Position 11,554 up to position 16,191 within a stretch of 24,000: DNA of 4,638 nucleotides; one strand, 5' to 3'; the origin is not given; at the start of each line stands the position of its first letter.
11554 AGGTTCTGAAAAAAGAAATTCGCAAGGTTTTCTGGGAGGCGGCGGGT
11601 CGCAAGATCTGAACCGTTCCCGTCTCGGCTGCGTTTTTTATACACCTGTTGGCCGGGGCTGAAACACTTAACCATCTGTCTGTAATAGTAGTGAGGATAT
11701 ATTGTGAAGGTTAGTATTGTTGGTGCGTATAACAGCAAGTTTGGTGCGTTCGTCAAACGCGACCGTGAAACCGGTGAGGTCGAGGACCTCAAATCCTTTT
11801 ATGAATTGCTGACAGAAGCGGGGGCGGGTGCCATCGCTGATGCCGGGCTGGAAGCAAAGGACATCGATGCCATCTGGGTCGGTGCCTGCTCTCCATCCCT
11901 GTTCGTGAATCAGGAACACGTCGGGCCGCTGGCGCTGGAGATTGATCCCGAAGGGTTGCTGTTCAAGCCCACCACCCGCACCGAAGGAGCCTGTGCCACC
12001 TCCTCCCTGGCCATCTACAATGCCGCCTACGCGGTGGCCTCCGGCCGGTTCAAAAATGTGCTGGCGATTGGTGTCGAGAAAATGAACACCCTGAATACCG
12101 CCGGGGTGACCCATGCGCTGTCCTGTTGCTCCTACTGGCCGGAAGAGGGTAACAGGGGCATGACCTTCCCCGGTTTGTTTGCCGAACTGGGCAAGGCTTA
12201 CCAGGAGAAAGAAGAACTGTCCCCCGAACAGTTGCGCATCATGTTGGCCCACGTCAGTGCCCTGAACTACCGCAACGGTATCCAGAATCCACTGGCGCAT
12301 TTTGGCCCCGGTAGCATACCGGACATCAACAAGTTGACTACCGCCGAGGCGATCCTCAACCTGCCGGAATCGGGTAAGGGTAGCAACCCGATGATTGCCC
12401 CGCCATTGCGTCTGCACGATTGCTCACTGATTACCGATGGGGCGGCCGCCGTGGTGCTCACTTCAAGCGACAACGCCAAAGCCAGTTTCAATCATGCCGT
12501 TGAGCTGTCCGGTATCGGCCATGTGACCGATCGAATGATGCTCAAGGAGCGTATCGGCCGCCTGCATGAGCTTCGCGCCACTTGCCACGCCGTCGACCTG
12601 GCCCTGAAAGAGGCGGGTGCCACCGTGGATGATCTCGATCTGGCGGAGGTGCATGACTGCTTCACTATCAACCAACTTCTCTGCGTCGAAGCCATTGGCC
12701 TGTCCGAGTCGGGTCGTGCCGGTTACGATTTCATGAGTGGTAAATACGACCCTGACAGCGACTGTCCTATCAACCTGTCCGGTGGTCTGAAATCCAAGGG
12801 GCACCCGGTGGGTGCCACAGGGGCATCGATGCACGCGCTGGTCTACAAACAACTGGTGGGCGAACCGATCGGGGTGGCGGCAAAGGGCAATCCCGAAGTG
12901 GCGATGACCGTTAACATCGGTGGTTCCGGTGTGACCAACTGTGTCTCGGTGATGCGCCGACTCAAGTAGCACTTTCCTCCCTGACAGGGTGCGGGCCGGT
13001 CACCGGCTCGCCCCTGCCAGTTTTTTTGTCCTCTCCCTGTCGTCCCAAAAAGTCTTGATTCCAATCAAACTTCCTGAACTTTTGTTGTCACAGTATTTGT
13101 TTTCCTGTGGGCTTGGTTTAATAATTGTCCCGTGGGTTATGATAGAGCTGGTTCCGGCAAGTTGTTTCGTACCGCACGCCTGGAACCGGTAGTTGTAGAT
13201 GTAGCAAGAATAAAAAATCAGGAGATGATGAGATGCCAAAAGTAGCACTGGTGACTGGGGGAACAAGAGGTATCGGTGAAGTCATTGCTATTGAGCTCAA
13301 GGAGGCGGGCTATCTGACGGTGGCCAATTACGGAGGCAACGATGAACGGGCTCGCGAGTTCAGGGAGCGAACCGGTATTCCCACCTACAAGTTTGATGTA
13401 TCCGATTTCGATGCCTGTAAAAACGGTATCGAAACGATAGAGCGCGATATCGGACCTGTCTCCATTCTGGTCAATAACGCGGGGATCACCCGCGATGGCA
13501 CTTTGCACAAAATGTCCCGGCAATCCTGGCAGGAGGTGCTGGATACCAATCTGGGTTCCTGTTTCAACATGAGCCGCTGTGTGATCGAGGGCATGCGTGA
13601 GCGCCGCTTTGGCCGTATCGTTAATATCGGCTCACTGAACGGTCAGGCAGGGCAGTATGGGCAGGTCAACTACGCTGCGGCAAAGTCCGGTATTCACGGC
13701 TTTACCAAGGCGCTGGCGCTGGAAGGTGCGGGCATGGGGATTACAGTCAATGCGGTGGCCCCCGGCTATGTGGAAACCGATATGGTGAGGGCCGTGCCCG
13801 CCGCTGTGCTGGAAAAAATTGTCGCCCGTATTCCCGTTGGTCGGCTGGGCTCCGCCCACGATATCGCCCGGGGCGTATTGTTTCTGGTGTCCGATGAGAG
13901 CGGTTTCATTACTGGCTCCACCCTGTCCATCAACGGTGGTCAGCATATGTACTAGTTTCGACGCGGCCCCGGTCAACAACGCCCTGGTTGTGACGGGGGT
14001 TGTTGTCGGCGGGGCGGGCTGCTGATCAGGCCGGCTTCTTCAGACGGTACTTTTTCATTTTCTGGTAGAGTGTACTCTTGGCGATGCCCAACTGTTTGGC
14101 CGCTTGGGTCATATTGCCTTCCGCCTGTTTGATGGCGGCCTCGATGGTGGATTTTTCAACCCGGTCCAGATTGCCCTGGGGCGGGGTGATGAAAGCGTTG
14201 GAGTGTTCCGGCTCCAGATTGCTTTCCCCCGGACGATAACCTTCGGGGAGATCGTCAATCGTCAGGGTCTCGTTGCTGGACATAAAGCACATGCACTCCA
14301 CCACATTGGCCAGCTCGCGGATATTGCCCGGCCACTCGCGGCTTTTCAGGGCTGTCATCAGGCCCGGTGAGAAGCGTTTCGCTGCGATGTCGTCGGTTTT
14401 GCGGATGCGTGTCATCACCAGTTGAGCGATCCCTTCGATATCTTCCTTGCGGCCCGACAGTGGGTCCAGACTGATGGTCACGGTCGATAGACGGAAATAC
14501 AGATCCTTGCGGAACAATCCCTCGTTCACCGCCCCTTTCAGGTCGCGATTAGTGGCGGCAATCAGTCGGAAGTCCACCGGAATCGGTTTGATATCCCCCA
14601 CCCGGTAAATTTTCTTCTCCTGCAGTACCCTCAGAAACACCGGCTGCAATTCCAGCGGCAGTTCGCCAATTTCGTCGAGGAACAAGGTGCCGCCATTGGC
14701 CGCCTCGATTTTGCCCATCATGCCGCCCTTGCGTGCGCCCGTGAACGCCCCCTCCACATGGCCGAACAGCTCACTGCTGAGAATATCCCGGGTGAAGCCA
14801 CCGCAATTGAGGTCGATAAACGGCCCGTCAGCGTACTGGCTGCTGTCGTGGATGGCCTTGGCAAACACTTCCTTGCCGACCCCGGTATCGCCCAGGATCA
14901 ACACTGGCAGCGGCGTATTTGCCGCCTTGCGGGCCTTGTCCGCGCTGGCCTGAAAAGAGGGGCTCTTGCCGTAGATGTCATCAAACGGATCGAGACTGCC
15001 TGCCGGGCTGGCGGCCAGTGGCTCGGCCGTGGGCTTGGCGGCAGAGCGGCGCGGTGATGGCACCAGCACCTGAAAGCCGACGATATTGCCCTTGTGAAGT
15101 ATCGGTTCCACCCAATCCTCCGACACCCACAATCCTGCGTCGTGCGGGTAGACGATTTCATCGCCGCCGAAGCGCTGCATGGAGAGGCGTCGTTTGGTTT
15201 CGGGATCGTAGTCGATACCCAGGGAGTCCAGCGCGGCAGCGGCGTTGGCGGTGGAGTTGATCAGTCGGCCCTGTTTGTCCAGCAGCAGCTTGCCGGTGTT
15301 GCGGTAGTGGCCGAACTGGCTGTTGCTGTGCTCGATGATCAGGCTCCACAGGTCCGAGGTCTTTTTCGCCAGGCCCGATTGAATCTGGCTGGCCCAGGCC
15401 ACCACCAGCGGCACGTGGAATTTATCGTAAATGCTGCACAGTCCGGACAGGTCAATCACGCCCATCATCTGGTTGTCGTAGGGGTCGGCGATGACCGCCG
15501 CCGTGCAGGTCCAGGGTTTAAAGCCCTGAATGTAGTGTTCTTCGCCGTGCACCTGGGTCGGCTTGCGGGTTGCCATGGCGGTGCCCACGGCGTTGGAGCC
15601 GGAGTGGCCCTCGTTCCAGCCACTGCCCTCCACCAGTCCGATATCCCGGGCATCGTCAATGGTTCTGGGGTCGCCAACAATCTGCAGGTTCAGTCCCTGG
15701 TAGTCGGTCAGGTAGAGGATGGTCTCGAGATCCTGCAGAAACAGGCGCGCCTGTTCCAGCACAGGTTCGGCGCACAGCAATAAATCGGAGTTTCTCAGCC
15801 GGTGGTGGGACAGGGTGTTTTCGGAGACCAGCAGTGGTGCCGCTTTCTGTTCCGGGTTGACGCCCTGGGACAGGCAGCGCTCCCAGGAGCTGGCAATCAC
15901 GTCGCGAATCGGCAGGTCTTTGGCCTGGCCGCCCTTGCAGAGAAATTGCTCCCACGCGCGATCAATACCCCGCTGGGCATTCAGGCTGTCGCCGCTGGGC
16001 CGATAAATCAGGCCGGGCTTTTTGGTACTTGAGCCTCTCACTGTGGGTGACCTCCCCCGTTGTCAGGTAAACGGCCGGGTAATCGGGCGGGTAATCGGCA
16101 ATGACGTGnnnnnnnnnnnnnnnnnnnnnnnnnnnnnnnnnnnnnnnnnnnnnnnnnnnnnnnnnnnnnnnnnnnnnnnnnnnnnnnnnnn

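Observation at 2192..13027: Apc-type (two-HyuA, five-protein) ATP-dependent ketone carboxylase operon carrying its own CoA ligase and thiolase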

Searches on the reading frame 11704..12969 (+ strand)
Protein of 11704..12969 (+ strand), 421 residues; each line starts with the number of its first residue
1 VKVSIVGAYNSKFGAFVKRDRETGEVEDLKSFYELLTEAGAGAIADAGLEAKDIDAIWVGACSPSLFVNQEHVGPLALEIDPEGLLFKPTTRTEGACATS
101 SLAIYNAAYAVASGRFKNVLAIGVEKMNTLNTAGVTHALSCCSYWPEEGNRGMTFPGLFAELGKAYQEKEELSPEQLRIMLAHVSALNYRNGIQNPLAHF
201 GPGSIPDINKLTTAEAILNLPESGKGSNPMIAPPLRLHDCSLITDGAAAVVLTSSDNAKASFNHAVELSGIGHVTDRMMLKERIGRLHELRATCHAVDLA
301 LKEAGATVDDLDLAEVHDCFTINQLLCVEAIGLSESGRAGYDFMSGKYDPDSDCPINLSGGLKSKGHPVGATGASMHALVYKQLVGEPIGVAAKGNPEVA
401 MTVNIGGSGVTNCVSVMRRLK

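Call 3: search_protein_families(library=pfam, proteins=[window:11704-12969:+], max_evalue=0.01)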
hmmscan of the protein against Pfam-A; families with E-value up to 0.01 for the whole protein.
window:11704-12969:+ (421 aa): 5 families
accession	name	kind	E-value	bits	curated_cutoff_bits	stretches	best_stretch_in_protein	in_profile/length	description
PF22691.2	Thiolase_C_1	-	7.4e-27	94.3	28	1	290-418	17-143/144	Thiolase C-terminal domain-like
PF00108.29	Thiolase_N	-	1.4e-12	48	26.4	1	3-140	1-128/260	Thiolase, N-terminal domain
PF02803.24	Thiolase_C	-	1.4e-11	44.5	27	1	294-391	25-106/123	Thiolase, C-terminal domain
PF08545.16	ACP_syn_III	-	3.3e-07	30.5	24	1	95-129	5-39/80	3-Oxoacyl-[acyl-carrier-protein (ACP)] synthase III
PF00109.32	ketoacyl-synt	-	0.00093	19.3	20.8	0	93-137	170-214/252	Beta-ketoacyl synthase, N-terminal domain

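Call 4: search_protein_families(library=ncbifam, proteins=[window:11704-12969:+], max_evalue=0.01)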
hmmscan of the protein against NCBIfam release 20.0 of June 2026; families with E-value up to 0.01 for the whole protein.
window:11704-12969:+ (421 aa): 56 families (the best 25 are shown)
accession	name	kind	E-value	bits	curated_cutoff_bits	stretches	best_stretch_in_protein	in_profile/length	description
NF005704.0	PRK07516.1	subfamily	1.1e-100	337.3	412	1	2-420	3-388/389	thiolase domain-containing protein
NF004720.0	PRK06064.1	subfamily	1.9e-89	300.2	420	1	2-419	3-387/389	thiolase domain-containing protein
NF053570.1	AcCoTHIOL_METTL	equivalog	8.4e-82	275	600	1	3-418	4-382/385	acetyl-CoA acetyltransferase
NF004810.0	PRK06157.1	equivalog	4.5e-75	253.3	403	1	3-416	9-392/400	acetyl-CoA acetyltransferase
NF004936.0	PRK06289.1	equivalog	2.7e-68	230.6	375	1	2-417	4-401/405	acetyl-CoA acetyltransferase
NF009228.0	PRK12578.1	subfamily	3.8e-54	183.8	485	1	1-419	3-387/387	thiolase domain-containing protein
NF006102.0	PRK08256.1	subfamily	1.3e-38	133.1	436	1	30-416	22-389/394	lipid-transfer protein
NF004982.0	PRK06365.1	equivalog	1.4e-34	119.9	695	2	30-283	35-265/430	thiolase domain-containing protein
NF004721.0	PRK06065.1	equivalog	4.3e-29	101.6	455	1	33-387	31-361/393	thiolase domain-containing protein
NF004811.0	PRK06158.1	subfamily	8.2e-29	100.7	421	2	230-387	195-349/384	acetyl-CoA acetyltransferase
NF053628.1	BnzsclthlBbsBGT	equivalog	5.1e-28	98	750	1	89-408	76-371/389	benzoylsuccinyl-CoA thiolase subunit BbsB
NF006180.0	PRK08313.1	subfamily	7.6e-27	94.1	514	1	31-386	24-352/389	thiolase domain-containing protein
NF004715.0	PRK06059.1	equivalog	3e-24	85.7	424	1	31-415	22-396/399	lipid-transfer protein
NF006010.0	PRK08142.1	subfamily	3.1e-22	78.9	462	2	228-408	195-373/388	thiolase domain-containing protein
TIGR01930.1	AcCoA-C-Actrans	subfamily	9.5e-21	74.2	240.55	2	240-392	240-370/385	acetyl-CoA C-acyltransferase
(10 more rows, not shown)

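Call 59: search_solved_structures(query=window:11704-12969:+, max_evalue=1e-10)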
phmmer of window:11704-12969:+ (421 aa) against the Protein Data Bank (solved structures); distinct sequences matched with E-value up to 1e-10: 16.
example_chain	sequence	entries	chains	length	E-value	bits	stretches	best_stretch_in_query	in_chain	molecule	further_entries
6esq_A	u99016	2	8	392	2.1e-51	178.3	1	30-417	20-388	acetoacetyl-CoA thiolase | Acetyl-CoA acetyltransferase thiolase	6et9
4bi9_A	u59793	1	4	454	1e-50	176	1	19-414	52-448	3-KETOACYL-COA THIOLASE, PUTATIVE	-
4bia_A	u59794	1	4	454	1.9e-49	171.8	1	19-414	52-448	3-KETOACYL-COA THIOLASE, PUTATIVE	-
7yvy_A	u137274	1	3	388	2.6e-48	168.1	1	31-419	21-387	Acetyl-CoA acetyltransferase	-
3zbg_A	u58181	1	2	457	7.4e-44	153.4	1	27-418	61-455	3-KETOACYL-COA THIOLASE-LIKE PROTEIN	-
3zbk_A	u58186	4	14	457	1.3e-42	149.3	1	27-418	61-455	3-KETOACYL-COA THIOLASE-LIKE PROTEIN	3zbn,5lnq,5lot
3zbl_A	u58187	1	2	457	1.8e-42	148.8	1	27-418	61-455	3-KETOACYL-COA THIOLASE-LIKE PROTEIN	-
4yzo_A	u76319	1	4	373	3e-31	111.9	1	84-412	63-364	Putative acyl-CoA acyltransferase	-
6hsj_A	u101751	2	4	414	1.2e-22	83.5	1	32-410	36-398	SCP2-thiolase (type-1)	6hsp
6hrv_A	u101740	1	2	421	1.3e-22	83.4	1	32-410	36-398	SCP2-thiolase (type-1)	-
7pxp_C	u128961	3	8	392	8.7e-21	77.4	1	89-410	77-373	Benzoylsuccinyl-CoA thiolase subunit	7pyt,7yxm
4u4e_A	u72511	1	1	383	7.9e-20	74.3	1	227-385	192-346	Thiolase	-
9skh_I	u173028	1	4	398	5.2e-19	71.6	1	29-417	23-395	2,4-diacetylphloroglucinol biosynthesis protein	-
9skm_I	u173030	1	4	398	1.1e-17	67.3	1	29-417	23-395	2,4-diacetylphloroglucinol biosynthesis protein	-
9vbo_E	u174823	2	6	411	6.1e-16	61.5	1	30-417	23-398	3-oxoacyl-[acyl-carrier-protein (ACP)] synthase III domain protein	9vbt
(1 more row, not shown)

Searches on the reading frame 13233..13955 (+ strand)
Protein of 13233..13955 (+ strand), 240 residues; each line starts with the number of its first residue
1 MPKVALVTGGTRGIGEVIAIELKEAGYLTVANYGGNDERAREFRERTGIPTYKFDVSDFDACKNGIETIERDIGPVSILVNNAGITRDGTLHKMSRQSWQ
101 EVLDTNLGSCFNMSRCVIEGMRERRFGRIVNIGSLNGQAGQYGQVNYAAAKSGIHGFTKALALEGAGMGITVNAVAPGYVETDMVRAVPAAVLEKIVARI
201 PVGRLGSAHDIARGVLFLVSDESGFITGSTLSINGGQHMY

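Call 5: search_protein_families(library=pfam, proteins=[window:13233-13955:+], max_evalue=0.01)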
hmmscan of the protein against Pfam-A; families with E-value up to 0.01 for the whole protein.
window:13233-13955:+ (240 aa): 4 families
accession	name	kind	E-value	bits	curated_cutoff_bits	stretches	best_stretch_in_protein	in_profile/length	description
PF13561.12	adh_short_C2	-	1.7e-56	191.9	27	1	12-238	6-236/236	Enoyl-(Acyl carrier protein) reductase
PF00106.31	adh_short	-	3.7e-54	183.6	26.6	1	3-188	1-190/195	short chain dehydrogenase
PF08659.16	KR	-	1.7e-16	61.1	22.6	1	5-165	3-167/180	KR domain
PF23441.1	SDR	-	3.5e-06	27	27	1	148-237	164-255/258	SDR-like rossmann domain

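Call 60: search_solved_structures(query=window:13233-13955:+, max_evalue=1e-35)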
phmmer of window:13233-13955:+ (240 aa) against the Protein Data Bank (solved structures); distinct sequences matched with E-value up to 1e-35: 83 (the best 60 are shown).
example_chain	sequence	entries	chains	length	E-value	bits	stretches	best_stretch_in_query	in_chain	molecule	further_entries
4kms_A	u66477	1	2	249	3.7e-84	285.1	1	1-239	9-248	Acetoacetyl-CoA reductase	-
4k6c_A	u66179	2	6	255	1.2e-76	260.5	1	3-240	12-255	Acetoacetyl-CoA reductase | Putative Acetoacetyl-CoA reductase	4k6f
3ezl_A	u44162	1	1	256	2.2e-71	243.3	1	3-239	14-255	Acetoacetyl-CoA reductase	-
3gk3_A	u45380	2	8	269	2.4e-71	243.2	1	3-239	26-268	Acetoacetyl-CoA reductase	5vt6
5vml_A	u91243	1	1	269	2.6e-71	243.1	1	3-239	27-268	Acetoacetyl-CoA reductase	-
3vzr_B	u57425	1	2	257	7.6e-70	238.3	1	3-239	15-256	Acetoacetyl-CoA reductase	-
3vzp_A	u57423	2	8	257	1.4e-69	237.4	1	3-239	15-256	Acetoacetyl-CoA reductase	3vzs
4n5l_A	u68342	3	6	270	1.7e-69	237.2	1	3-239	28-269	Acetoacetyl-CoA reductase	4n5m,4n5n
3vzq_A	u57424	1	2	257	2.3e-69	236.7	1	3-239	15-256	Acetoacetyl-CoA reductase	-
4afn_A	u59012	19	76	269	1.3e-61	211.3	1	3-239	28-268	3-OXOACYL-[ACYL-CARRIER-PROTEIN] REDUCTASE FABG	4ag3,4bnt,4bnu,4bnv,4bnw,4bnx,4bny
5cdy_A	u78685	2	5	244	4.8e-60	206.2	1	3-239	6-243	3-oxoacyl-[acyl-carrier protein] reductase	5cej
1i01_A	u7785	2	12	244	1e-59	205.2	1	3-239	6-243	BETA-KETOACYL [ACP] REDUCTASE | 3-oxoacyl-[acyl-carrier protein] reductase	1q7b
6t5x_A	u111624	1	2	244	1.4e-59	204.8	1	3-239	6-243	3-oxoacyl-[acyl-carrier-protein] reductase FabG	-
6t7m_A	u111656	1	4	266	1.9e-59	204.3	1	3-239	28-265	3-oxoacyl-[acyl-carrier-protein] reductase FabG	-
1q7c_A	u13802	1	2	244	3.5e-59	203.4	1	3-239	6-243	3-oxoacyl-[acyl-carrier protein] reductase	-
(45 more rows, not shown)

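Call 62: search_protein_families(library=ncbifam, proteins=[window:13233-13955:+], max_evalue=1e-10)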
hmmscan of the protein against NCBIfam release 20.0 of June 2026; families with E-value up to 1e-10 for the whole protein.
window:13233-13955:+ (240 aa): 197 families (the best 25 are shown)
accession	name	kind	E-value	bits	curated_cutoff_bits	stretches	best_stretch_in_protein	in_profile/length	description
TIGR01829.1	AcAcCoA_reduct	subfamily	8.3e-101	336.7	302.1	1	3-239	1-242/242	acetoacetyl-CoA reductase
NF009464.0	PRK12824.1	subfamily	1.1e-93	313.4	269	1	1-239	1-244/245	3-oxoacyl-ACP reductase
TIGR01830.1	3oxo_ACP_reduc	equivalog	1.3e-77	260.7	297.75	1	5-236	1-237/239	3-oxoacyl-[acyl-carrier-protein] reductase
NF009548.0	PRK12938.1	equivalog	1.4e-76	257.6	472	1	3-239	4-245/246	3-ketoacyl-ACP reductase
NF004197.0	PRK05653.1-1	equivalog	1.6e-76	257.3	332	1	3-239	8-248/249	3-oxoacyl-ACP reductase FabG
NF004198.0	PRK05653.1-3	equivalog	4.3e-72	242.5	296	1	3-239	8-248/248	3-oxoacyl-ACP reductase FabG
NF009466.0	PRK12826.1-2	subfamily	2.2e-71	240.2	222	1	3-239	4-246/248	3-oxoacyl-ACP reductase FabG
NF009546.0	PRK12935.1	equivalog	1.2e-68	231.3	418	1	3-239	7-247/247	acetoacetyl-CoA reductase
NF053542.1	FlxB_rubin_SDR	equivalog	5.4e-66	222.7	340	1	3-236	1-238/239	flexirubin biosynthesis SDR family reductase FlxB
NF004199.0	PRK05653.1-4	equivalog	1.5e-65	221.2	301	1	3-239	6-247/247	3-oxoacyl-ACP reductase FabG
NF004200.0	PRK05653.1-5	equivalog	1.4e-63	214.7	273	1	2-236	2-240/242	3-oxoacyl-ACP reductase FabG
NF009547.0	PRK12936.1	subfamily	9.8e-57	192.3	436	1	4-239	8-244/245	3-ketoacyl-(acyl-carrier-protein) reductase NodG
NF047420.2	EF_P_mod_YmfI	equivalog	1.4e-56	191.9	238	1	5-237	2-235/236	elongation factor P 5-aminopentanone reductase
NF042966.1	AcAcCoAred_PhaB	equivalog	5.4e-56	189.8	436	1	3-238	9-239/240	acetoacetyl-CoA reductase PhaB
NF040605.2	mycolic_FabG1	exception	8.3e-56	189.4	420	1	4-239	3-231/233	3-oxoacyl-ACP reductase FabG1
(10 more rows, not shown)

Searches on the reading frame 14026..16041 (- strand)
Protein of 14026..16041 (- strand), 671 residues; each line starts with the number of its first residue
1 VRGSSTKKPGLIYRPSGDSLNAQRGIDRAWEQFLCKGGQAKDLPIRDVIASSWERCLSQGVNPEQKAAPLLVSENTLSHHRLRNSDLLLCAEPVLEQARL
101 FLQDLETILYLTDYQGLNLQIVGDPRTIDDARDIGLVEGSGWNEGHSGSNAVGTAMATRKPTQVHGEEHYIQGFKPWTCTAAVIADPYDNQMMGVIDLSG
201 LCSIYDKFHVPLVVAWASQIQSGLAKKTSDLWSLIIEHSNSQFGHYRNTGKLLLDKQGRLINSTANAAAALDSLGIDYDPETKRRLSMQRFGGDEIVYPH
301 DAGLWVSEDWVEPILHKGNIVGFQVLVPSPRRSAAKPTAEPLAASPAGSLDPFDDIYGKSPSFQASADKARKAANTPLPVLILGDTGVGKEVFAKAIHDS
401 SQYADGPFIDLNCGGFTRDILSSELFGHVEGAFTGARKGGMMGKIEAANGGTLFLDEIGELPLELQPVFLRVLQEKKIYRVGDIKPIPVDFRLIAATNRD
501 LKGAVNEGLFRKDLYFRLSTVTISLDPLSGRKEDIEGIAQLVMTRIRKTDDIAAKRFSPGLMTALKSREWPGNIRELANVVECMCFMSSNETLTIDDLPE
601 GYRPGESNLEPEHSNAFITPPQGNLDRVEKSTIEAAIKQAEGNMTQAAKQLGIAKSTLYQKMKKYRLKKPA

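Call 5: search_protein_families(library=pfam, proteins=[window:14026-16041:-], max_evalue=0.01)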
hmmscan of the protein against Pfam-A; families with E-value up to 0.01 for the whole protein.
window:14026-16041:- (671 aa): 10 families
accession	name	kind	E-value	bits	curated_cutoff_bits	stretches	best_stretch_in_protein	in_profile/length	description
PF00158.32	Sigma54_activat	-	1.2e-63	214.2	20.2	1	356-523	1-167/168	Sigma-54 interaction domain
PF25601.1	AAA_lid_14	-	2.2e-19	69.5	27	1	531-611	3-83/87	AAA+ ATPase lid domain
PF14532.12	Sigma54_activ_2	-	9.6e-17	61.9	25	1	358-528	2-138/138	Sigma-54 interaction domain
PF02954.25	HTH_8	-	5.2e-13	48.9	22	1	625-665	2-42/42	Bacterial regulatory protein, Fis family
PF01590.32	GAF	-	5.5e-08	33.9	22.4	1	87-214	2-123/133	GAF domain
PF07728.20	AAA_5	-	2.7e-06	27.9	22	1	379-500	1-124/139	AAA domain (dynein-related subfamily)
PF00004.35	AAA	-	0.00082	20.3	21.2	1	380-499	1-110/131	ATPase family associated with various cellular activities (AAA)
PF01078.27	Mg_chelatase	-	0.00082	19.3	20.3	0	432-499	89-158/207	Magnesium chelatase, subunit ChlI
PF07724.20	AAA_2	-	0.0023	18.4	27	1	380-479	6-105/166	AAA domain (Cdc48 subfamily)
PF18024.7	HTH_50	-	0.0053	16.9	27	0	627-667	10-49/50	Helix-turn-helix domain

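Call 62: search_protein_families(library=ncbifam, proteins=[window:14026-16041:-], max_evalue=1e-10)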
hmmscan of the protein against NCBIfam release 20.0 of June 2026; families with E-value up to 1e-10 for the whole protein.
window:14026-16041:- (671 aa): 25 families
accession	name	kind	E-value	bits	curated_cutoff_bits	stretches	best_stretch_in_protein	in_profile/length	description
NF041552.1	TF_PrdR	equivalog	5.4e-102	342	795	1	351-665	264-576/577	sigma-54 dependent transcriptional regulator PrdR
NF008485.2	PRK11388.1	equivalog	3e-96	323.2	551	2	353-668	331-638/643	dihydroxyacetone kinase operon transcriptional regulator DhaR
TIGR02915.1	PEP_resp_reg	equivalog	1.1e-83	281.6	502.6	1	355-668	140-445/445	PEP-CTERM-box response regulator transcription factor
NF038308.1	RNA_repair_RtcR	equivalog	1.4e-83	281.6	650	1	355-668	181-514/530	RNA repair transcriptional activator RtcR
NF003451.0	PRK05022.1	equivalog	1.1e-81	275.1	476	1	355-668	191-511/512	nitric oxide reductase transcriptional regulator NorR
TIGR02329.1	propionate_PrpR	equivalog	1.2e-80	271.6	499.2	1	353-664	211-526/526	propionate catabolism operon regulatory protein PrpR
TIGR01818.1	ntrC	equivalog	2.1e-80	270.8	558.6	1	347-664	127-462/463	nitrogen regulation protein NR(I)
NF008469.0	PRK11361.1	equivalog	6.8e-80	269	714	1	355-668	144-457/461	acetoacetate metabolism transcriptional regulator AtoC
TIGR01817.1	nifA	equivalog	4e-77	260.2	528.85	1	354-599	196-439/534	nif-specific transcriptional activator NifA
NF011953.0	PRK15424.1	equivalog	2e-75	254.4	703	1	353-665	218-534/538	propionate catabolism operon regulatory protein PrpR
NF049963.1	RespRegFlgRCampy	domain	2e-70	237.8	750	1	354-667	134-429/429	fla regulon two-component system response regulator FlgR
NF050807.1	TransRegFlbDCaul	equivalog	2.6e-70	237.5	750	1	355-666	119-439/454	sigma-54-dependent transcriptional regulator FlbD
NF041946.1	LuxO_transreg_Vib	equivalog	3.2e-70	237.2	800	1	354-665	133-460/463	quorum-sensing sigma-54 dependent transcriptional regulator LuxO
NF007689.0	PRK10365.1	equivalog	1.5e-68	231.7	760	1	347-663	133-440/441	sigma-54-dependent response regulator transcription factor ZraR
NF041906.1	V4R_TF_MobR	exception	5.8e-67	226.4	999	1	357-665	235-544/544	phenol degradation transcriptional regulator MobR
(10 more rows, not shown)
